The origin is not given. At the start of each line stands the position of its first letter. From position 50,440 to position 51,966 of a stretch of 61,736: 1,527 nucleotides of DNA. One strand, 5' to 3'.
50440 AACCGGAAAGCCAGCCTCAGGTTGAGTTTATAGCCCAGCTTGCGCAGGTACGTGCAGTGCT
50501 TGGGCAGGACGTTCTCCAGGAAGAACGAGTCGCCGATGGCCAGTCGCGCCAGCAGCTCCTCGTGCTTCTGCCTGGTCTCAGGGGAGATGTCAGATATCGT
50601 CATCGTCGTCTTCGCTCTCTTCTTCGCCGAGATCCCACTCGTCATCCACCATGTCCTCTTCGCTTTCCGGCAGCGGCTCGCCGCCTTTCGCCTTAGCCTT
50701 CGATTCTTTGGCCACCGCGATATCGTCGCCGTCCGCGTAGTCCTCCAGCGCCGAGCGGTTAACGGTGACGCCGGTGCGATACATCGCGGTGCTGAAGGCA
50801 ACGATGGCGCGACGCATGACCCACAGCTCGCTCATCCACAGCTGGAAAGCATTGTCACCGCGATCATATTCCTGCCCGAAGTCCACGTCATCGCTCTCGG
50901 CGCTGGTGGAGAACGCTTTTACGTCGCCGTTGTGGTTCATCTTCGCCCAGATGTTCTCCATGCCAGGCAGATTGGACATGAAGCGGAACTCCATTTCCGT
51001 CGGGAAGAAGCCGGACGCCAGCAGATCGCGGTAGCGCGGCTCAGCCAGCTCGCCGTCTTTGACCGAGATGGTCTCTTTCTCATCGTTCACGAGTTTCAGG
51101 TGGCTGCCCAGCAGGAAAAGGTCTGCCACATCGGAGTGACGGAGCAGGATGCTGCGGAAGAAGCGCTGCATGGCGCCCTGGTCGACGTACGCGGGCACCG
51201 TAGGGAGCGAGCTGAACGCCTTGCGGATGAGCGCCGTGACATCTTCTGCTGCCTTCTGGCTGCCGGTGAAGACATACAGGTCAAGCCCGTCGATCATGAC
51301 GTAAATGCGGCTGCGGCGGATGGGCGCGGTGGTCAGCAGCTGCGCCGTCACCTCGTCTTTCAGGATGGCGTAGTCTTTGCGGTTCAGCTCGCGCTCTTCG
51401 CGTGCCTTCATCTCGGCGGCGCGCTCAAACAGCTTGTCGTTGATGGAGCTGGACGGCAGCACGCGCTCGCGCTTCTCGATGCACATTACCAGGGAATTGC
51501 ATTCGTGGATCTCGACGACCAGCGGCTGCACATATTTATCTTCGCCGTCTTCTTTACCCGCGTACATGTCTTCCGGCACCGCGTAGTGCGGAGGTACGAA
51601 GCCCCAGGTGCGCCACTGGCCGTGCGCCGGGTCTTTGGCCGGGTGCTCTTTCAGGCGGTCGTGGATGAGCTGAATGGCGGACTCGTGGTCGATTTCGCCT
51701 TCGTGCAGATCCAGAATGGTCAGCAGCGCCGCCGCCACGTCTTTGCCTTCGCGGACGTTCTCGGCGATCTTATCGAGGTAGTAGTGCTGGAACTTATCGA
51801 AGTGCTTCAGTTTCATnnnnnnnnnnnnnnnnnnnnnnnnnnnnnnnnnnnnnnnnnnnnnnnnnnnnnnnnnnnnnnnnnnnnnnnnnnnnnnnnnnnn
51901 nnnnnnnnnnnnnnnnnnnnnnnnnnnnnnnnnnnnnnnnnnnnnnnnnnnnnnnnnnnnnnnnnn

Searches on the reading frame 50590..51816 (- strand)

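Call 12: search_protein_families(library=pfam, proteins=[window:50590-51816:-], max_evalue=0.001)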
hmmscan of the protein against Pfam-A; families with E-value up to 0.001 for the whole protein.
window:50590-51816:- (408 aa): 1 family
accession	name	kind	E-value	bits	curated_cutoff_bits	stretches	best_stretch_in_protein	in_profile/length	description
PF04381.17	RdgC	-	5.6e-26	92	25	1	107-282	60-237/298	Putative exonuclease, RdgC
